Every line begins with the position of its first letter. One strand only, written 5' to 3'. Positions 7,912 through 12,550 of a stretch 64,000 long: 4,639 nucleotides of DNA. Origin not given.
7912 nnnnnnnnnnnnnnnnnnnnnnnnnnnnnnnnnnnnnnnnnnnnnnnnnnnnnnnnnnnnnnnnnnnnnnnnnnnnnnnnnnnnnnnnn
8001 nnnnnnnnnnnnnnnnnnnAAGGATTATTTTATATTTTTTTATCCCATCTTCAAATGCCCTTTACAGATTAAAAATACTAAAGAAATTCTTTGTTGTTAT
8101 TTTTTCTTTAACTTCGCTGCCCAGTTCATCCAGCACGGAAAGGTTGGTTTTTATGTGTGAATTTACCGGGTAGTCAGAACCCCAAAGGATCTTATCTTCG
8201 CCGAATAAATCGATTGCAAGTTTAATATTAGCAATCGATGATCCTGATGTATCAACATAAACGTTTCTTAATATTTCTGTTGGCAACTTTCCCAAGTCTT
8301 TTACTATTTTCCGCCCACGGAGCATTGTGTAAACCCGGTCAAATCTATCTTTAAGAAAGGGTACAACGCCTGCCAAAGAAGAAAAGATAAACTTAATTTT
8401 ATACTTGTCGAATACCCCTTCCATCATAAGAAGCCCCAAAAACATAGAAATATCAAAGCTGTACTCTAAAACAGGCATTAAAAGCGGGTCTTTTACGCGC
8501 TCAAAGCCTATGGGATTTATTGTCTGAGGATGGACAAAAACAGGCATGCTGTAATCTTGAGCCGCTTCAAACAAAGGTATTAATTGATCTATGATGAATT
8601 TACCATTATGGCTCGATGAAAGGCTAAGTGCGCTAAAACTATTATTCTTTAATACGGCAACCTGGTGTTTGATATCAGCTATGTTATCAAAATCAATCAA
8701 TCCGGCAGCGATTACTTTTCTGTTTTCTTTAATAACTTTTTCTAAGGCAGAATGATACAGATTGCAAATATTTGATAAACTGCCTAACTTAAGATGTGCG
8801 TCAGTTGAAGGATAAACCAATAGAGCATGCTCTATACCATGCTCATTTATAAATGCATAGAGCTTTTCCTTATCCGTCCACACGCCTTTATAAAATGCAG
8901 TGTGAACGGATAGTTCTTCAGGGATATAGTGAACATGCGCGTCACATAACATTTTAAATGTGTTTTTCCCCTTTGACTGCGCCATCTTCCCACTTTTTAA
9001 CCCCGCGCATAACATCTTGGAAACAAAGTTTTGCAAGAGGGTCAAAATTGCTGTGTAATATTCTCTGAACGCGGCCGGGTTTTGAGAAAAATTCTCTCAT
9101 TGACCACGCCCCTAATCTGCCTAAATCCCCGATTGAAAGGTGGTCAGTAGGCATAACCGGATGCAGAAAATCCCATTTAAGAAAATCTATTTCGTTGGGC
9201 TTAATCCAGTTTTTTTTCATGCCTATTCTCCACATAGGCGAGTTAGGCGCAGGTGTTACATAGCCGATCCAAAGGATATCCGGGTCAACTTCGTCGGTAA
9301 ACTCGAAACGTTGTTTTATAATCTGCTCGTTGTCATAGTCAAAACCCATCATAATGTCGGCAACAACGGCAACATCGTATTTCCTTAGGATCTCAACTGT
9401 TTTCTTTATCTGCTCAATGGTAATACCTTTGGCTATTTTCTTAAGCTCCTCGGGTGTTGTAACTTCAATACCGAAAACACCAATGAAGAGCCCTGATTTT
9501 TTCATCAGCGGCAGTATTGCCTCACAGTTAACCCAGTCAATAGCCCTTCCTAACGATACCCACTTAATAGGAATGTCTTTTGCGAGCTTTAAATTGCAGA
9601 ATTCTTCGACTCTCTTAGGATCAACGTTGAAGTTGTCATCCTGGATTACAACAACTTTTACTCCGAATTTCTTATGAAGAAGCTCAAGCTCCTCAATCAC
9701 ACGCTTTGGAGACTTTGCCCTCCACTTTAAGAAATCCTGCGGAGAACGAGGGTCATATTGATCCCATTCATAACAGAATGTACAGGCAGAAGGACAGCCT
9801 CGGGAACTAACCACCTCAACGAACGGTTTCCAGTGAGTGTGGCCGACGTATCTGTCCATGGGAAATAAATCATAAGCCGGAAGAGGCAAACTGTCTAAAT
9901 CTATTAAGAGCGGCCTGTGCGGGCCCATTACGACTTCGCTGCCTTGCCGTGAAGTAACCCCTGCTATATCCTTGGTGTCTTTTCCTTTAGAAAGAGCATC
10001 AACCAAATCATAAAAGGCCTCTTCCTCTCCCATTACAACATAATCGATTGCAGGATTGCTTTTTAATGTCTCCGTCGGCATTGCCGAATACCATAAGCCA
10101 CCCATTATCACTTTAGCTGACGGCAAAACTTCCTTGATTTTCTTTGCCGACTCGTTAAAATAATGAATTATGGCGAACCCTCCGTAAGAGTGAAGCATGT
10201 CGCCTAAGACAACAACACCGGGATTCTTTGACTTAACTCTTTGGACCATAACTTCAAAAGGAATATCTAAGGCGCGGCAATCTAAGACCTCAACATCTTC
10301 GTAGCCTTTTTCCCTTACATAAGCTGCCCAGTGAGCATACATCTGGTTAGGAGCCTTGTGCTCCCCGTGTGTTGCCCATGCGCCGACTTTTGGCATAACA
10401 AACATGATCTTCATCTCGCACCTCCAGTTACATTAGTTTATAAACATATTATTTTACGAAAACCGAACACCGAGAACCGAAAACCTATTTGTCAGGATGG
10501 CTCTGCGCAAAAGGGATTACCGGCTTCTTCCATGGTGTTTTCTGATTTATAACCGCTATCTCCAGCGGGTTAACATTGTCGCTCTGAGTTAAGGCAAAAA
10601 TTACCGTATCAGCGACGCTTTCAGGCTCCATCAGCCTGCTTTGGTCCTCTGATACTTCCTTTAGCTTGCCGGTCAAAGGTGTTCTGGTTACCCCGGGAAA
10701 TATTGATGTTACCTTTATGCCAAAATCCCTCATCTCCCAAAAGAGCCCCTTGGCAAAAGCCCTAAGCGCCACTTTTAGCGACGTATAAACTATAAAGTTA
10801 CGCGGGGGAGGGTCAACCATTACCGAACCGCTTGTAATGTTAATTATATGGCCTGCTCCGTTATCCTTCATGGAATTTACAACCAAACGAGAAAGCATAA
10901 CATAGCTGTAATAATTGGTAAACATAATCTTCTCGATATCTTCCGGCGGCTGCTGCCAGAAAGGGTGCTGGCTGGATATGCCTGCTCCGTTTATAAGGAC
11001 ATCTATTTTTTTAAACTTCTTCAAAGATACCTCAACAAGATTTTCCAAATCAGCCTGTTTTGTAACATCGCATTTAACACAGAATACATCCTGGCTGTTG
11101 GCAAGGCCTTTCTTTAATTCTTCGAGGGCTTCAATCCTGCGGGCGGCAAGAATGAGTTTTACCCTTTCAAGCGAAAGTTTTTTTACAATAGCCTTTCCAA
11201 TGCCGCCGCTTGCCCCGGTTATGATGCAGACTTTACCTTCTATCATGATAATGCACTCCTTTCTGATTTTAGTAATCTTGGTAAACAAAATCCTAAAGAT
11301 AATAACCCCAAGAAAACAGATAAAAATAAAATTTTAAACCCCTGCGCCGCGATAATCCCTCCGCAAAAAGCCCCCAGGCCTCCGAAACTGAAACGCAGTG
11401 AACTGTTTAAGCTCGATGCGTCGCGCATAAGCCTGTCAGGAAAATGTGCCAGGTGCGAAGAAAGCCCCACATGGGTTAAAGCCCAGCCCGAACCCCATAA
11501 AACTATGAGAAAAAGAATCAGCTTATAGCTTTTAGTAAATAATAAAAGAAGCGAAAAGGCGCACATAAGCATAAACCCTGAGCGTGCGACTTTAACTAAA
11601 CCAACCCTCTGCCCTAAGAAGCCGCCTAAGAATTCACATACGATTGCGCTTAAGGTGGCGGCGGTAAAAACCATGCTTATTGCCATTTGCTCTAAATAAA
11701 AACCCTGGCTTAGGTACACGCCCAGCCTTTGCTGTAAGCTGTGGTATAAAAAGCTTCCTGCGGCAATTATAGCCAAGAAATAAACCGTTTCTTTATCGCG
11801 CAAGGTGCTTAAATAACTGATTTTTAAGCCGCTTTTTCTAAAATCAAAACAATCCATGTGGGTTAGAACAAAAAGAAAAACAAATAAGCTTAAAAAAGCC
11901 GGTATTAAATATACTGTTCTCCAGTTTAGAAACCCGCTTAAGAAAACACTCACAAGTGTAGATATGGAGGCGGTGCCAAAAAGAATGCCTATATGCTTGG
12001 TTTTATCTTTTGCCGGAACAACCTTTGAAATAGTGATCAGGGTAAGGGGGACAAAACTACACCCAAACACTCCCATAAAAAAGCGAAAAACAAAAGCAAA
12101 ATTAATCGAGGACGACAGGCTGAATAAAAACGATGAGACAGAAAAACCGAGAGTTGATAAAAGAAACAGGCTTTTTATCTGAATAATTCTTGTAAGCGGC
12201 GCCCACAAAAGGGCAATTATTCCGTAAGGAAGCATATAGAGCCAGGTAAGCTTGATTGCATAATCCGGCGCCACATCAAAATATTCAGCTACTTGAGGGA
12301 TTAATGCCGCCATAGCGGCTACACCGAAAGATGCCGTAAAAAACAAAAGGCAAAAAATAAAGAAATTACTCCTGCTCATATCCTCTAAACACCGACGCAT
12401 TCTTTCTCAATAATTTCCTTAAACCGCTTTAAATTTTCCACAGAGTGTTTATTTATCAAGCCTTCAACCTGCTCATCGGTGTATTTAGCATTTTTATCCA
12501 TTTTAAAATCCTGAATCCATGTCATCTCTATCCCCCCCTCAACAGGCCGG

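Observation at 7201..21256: Type II PKS-like biosynthetic gene cluster in an AT-rich, non-actinobacterial-looking genome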

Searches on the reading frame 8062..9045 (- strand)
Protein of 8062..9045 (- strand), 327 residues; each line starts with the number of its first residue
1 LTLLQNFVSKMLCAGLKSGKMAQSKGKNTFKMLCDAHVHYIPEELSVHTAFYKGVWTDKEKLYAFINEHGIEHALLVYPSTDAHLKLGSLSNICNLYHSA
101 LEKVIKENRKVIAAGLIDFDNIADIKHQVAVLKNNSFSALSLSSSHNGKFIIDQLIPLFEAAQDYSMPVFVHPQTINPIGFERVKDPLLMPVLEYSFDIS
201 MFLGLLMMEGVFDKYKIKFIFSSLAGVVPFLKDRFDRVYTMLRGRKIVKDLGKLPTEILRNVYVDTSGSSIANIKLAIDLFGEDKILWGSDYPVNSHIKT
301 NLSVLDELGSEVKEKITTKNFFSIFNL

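Call 4: search_protein_families(library=pfam, proteins=[window:8062-9045:-], max_evalue=0.01)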
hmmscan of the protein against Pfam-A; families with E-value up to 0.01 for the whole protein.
window:8062-9045:- (327 aa): 1 family
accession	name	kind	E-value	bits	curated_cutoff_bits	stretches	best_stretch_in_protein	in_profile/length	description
PF04909.20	Amidohydro_2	-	1.2e-12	48.6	26.4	1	145-320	115-282/289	Amidohydrolase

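Call 9: search_protein_families(library=ncbifam, proteins=[window:8062-9045:-], max_evalue=0.001)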
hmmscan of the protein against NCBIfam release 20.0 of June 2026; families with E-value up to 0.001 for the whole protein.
window:8062-9045:- (327 aa): 0 families

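Call 31: search_solved_structures(query=window:8062-9045:-, max_evalue=0.01)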
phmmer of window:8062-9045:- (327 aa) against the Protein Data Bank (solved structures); distinct sequences matched with E-value up to 0.01: 39.
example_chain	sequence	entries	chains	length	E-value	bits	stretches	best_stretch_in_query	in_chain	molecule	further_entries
4ign_A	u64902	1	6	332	1.4e-12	51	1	87-323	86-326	2-amino-3-carboxymuconate-6-semialdehyde decarboxylase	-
4igm_A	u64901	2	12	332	1.4e-12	51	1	88-323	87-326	2-amino-3-carboxymuconate-6-semialdehyde decarboxylase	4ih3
4ofc_A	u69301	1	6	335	1.5e-12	50.9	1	88-323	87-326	2-amino-3-carboxymuconate-6-semialdehyde decarboxylase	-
2wm1_A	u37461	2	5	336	1.5e-12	50.9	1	88-323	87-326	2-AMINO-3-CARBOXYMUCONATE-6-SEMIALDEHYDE DECARBOXYLASE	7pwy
8yt2_A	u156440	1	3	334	3.9e-11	46.3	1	162-327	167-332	2-amino-3-carboxymuconate 6-semialdehyde decarboxylase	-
4epk_A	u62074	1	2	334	7.1e-11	45.4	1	162-327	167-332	2-amino-3-carboxymuconate 6-semialdehyde decarboxylase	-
4ifk_B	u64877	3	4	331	9.7e-11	45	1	162-327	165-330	2-amino-3-carboxymuconate 6-semialdehyde decarboxylase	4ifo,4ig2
2hbv_A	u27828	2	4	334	9.7e-11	45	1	162-327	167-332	2-amino-3-carboxymuconate 6-semialdehyde decarboxylase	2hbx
6mgt_A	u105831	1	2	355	9.9e-11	44.9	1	162-327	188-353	2-amino-3-carboxymuconate 6-semialdehyde decarboxylase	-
6mgs_A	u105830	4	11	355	9.9e-11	44.9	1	162-327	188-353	2-amino-3-carboxymuconate 6-semialdehyde decarboxylase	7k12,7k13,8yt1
4era_A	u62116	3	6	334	1.3e-10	44.5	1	162-327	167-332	2-amino-3-carboxymuconate 6-semialdehyde decarboxylase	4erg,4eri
4hk5_A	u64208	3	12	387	3.2e-10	43.3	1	125-298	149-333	Uracil-5-carboxylate decarboxylase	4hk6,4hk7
4hjw_A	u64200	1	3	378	6.2e-10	42.3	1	138-300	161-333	Uracil-5-carboxylate decarboxylase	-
4ifr_A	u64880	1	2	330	6.6e-10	42.2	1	162-327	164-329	2-amino-3-carboxymuconate 6-semialdehyde decarboxylase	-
4ifk_A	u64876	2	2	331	6.6e-10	42.2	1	162-327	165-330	2-amino-3-carboxymuconate 6-semialdehyde decarboxylase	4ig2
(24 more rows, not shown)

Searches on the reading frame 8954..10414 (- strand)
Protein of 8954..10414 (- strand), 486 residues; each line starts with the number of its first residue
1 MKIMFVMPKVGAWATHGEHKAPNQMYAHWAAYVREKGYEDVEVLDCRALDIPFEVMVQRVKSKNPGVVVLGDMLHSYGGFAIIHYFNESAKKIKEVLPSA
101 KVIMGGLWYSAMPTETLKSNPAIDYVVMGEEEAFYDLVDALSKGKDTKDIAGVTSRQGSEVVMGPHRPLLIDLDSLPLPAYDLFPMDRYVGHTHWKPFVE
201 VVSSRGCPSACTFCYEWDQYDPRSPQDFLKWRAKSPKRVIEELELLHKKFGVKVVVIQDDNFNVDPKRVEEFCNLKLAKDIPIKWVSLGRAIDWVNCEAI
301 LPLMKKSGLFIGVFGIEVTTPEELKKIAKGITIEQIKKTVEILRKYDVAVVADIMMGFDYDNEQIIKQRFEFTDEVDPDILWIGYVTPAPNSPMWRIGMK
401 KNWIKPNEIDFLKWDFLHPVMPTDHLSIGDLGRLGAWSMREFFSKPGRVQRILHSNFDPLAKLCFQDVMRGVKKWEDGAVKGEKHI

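Call 4: search_protein_families(library=pfam, proteins=[window:8954-10414:-], max_evalue=0.01)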
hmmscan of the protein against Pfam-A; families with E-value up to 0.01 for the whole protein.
window:8954-10414:- (486 aa): 2 families
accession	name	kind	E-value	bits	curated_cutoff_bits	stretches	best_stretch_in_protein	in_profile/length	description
PF04055.27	Radical_SAM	-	3.8e-22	79.7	29.5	1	202-371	2-164/166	Radical SAM superfamily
PF02310.24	B12-binding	-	6.5e-11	42.6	32.1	1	30-133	21-115/121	B12 binding domain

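Call 9: search_protein_families(library=ncbifam, proteins=[window:8954-10414:-], max_evalue=0.001)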
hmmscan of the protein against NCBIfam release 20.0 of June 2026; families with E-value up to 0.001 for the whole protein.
window:8954-10414:- (486 aa): 18 families
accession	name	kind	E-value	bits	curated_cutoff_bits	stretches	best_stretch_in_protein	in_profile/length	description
TIGR02026.1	BchE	equivalog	3.9e-63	214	481.35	1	2-430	1-415/497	magnesium-protoporphyrin IX monomethyl ester anaerobic oxidative cyclase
TIGR03471.1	HpnJ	equivalog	3.9e-43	148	577.6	1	88-454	86-444/472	hopanoid biosynthesis associated radical SAM protein HpnJ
NF038361.1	rSAM_Sden_1168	equivalog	5.6e-32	111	575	1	29-376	91-451/560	Sden_1168 family B12-binding radical SAM P-methyltransferase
NF050148.1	rSAM_ApyD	equivalog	7.2e-31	107.3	750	1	89-362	93-352/645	RiPP biosynthesis radical SAM protein ApyD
TIGR04479.1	bcpD_PhpK_rSAM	subfamily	1.3e-30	106.3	600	1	87-394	128-427/504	PhpK family radical SAM P-methyltransferase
TIGR04367.1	HpnR_B12_rSAM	equivalog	6.5e-30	104.1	650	1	30-424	29-395/490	hopanoid C-3 methylase HpnR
TIGR04385.1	B12_rSAM_cofa1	equivalog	7.6e-30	104.5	450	1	30-376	27-364/438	B12 lower ligand biosynthesis radical SAM protein BzaD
TIGR03975.1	rSAM_ocin_1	subfamily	4.7e-24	84.8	281.85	1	90-261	148-320/606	RiPP maturation radical SAM C-methyltransferase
TIGR04072.2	rSAM_ladder_B12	equivalog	1.7e-21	76.4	360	1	33-370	28-343/443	lipid biosynthesis B12-binding/radical SAM protein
NF033070.1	rSAM_AprD4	equivalog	1.3e-18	67.1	500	1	150-434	148-423/456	AprD4 family radical SAM diol-dehydratase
NF033712.0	B12_rSAM_KedN5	subfamily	3.2e-18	65.3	700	1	84-267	76-256/624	KedN5 family methylcobalamin-dependent radical SAM C-methyltransferase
TIGR04014.1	B12_SAM_MJ_0865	equivalog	1.6e-16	60.1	360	1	90-401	61-361/434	methyl-coenzyme M reductase glutamine C-methyltransferase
TIGR04013.1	B12_SAM_MJ_1487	hypoth_equivalog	5.8e-16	58.3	251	1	87-214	57-167/382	TIGR04013 family B12-binding domain/radical SAM domain-containing protein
TIGR04190.1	B12_SAM_Ta0216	equivalog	4.1e-15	55.4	500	1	88-280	98-299/554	TIGR04190 family B12-binding domain/radical SAM domain protein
TIGR04295.1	B12_rSAM_oligo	hypoth_equivalog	4.9e-11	42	400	1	39-367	40-353/422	TIGR04295 family B12-binding domain-containing radical SAM protein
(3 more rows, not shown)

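Call 39: search_solved_structures(query=window:8954-10414:-, max_evalue=0.001)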
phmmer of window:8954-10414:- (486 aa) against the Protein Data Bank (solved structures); distinct sequences matched with E-value up to 0.001: 3.
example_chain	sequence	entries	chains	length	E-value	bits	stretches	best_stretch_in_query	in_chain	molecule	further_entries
6fd2_B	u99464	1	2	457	3.1e-16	62.2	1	165-436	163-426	Putative apramycin biosynthetic oxidoreductase 4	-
7kdx_A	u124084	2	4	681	1.6e-10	43.3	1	89-270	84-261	Methyltransferase TokK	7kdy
9ccb_A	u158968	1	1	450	3e-06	29.2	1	112-393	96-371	Radical SAM core domain-containing protein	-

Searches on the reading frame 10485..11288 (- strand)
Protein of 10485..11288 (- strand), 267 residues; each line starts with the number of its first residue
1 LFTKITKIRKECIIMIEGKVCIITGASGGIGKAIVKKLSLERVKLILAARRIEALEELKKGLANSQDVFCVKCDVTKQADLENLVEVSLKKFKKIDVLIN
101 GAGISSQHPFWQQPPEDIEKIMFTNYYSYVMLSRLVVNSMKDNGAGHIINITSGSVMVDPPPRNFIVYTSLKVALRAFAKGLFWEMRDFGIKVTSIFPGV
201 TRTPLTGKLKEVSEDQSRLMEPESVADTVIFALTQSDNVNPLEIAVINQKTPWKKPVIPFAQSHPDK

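Call 4: search_protein_families(library=pfam, proteins=[window:10485-11288:-], max_evalue=0.01)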
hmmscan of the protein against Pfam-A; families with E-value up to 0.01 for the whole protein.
window:10485-11288:- (267 aa): 8 families
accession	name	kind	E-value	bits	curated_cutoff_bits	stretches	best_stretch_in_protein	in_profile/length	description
PF00106.31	adh_short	-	1e-45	156.1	26.6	1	19-211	1-192/195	short chain dehydrogenase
PF13561.12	adh_short_C2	-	3.2e-32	112.4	27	1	25-232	1-216/236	Enoyl-(Acyl carrier protein) reductase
PF08659.16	KR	-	5.3e-11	43.2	22.6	1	21-137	3-124/180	KR domain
PF13460.12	NAD_binding_10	-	1.8e-07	31.6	27.2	1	25-234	1-182/184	NAD(P)H-binding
PF01370.27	Epimerase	-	4.3e-07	30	20.9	1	22-159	2-121/240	NAD dependent epimerase/dehydratase family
PF01073.25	3Beta_HSD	-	0.00035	20.1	22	1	22-86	1-65/280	3-beta hydroxysteroid dehydrogenase/isomerase family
PF03435.24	Sacchrp_dh_NADP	-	0.0019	19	25.1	1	22-106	2-80/129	Saccharopine dehydrogenase NADP binding domain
PF02719.21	Polysacc_synt_2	-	0.0097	15.6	20.2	0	22-86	2-74/293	Polysaccharide biosynthesis protein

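Call 9: search_protein_families(library=ncbifam, proteins=[window:10485-11288:-], max_evalue=0.001)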
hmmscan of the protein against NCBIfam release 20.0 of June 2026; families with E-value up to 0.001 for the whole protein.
window:10485-11288:- (267 aa): 231 families (the best 25 are shown)
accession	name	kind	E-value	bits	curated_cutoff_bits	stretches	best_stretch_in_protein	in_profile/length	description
NF005559.1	PRK07231.1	subfamily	1.7e-37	129.3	215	1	16-231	2-227/249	glucose 1-dehydrogenase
NF004825.0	PRK06181.1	equivalog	1e-36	126.6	215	1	16-234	4-229/268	SDR family oxidoreductase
NF005539.0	PRK07201.1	equivalog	1.1e-35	123.5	549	1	9-235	361-586/657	SDR family oxidoreductase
NF004521.0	PRK05866.1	equivalog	2.6e-35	122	368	1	13-212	35-236/294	SDR family oxidoreductase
NF005878.0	PRK07825.1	subfamily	1.2e-34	119.9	287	1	15-236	6-220/278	short chain dehydrogenase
NF005806.0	PRK07666.1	equivalog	1.6e-34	119.2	286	1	15-234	4-222/239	3-ketoacyl-ACP reductase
NF005594.0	PRK07326.1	equivalog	2e-34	119.2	271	1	16-247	4-230/237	SDR family oxidoreductase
NF005672.0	PRK07454.1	equivalog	2.4e-34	118.6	234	1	19-235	7-223/241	SDR family oxidoreductase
NF006073.0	PRK08219.1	equivalog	4.2e-33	115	218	1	19-246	4-222/227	SDR family oxidoreductase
NF006565.0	PRK09072.1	equivalog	9.7e-33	113.8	238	1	16-238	3-223/265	SDR family oxidoreductase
NF052558.1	MBtsdlDhBudC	equivalog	1e-32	113.7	270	1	17-231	2-221/250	meso-2,3-butanediol dehydrogenase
NF004791.0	PRK06138.1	equivalog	1.1e-31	110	312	1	16-221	3-206/252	SDR family oxidoreductase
NF006070.0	PRK08213.1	subfamily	1.8e-31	109.6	279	1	15-215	9-213/259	gluconate 5-dehydrogenase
NF004823.0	PRK06179.1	subfamily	2.1e-31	109.3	310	1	16-229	3-207/271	oxidoreductase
NF004824.0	PRK06180.1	subfamily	2.1e-31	109.2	298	1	17-209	3-191/279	oxidoreductase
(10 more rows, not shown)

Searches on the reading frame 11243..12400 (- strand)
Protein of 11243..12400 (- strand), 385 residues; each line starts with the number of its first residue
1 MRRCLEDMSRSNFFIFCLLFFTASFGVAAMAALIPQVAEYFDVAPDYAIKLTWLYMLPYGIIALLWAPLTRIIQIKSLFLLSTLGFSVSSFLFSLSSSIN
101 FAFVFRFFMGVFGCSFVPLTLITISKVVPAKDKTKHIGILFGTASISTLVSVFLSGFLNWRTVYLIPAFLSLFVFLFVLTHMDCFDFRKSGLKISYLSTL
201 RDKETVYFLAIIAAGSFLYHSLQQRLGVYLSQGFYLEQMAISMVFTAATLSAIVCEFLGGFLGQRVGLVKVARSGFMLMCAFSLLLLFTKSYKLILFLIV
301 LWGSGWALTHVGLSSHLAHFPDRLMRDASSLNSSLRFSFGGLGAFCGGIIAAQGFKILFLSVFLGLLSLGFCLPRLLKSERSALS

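Call 4: search_protein_families(library=pfam, proteins=[window:11243-12400:-], max_evalue=0.01)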
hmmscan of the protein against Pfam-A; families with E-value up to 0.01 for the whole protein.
window:11243-12400:- (385 aa): 1 family
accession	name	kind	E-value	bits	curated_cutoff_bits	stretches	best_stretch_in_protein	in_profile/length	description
PF07690.21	MFS_1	-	6.6e-32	111.2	33.4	2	17-343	2-346/347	Major Facilitator Superfamily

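Call 9: search_protein_families(library=ncbifam, proteins=[window:11243-12400:-], max_evalue=0.001)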
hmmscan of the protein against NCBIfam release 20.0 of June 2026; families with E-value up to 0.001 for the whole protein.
window:11243-12400:- (385 aa): 13 families
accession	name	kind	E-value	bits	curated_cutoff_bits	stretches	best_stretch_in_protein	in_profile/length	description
TIGR00880.1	2_A_01_02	superfamily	4.8e-11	43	131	1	55-180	3-136/141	multidrug resistance protein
TIGR00711.1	efflux_EmrB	subfamily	1.5e-09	37.2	230.2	1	52-199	40-193/485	DHA2 family efflux MFS transporter permease subunit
TIGR00710.1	efflux_Bcr_CflA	subfamily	1.4e-06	28.1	200.9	1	14-342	8-350/385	Bcr/CflA family efflux MFS transporter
NF007498.0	PRK10091.1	equivalog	1.9e-06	27.1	499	1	15-369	5-366/390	MFS transporter AraJ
TIGR00895.1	2A0115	subfamily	2.2e-06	26.9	418.55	1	15-182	20-192/398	aromatic acid/H+ symport family MFS transporter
NF033135.1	cmx_cmrA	equivalog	4.8e-06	25.9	400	1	28-353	20-347/374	Cmx/CmrA family chloramphenicol efflux MFS transporter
NF033134.0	cmlA_floR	equivalog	1.2e-05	24.9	450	1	23-299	22-307/388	CmlA/FloR family chloramphenicol efflux MFS transporter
NF008654.0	PRK11652.1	equivalog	2.1e-05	23.6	479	1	21-304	16-308/397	multidrug efflux MFS transporter EmrD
NF007578.0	PRK10213.1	equivalog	2.8e-05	23.5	584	1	76-353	85-362/396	purine ribonucleoside efflux pump NepI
NF008314.0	PRK11102.1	equivalog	3.3e-05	23.3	303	0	14-354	13-365/396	Bcr/CflA family multidrug efflux MFS transporter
NF007799.0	PRK10504.1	subfamily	8.1e-05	21.7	426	1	7-173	6-176/471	multidrug transporter subunit MdtD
NF000025.1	MFS_efflux_tcmA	exception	0.00016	20.5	999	1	74-169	89-188/538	tetracenomycin C efflux MFS transporter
NF008586.0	PRK11551.1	equivalog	0.0003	19.9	410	0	230-305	41-116/406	3-(3-hydroxy-phenyl)propionate transporter MhpT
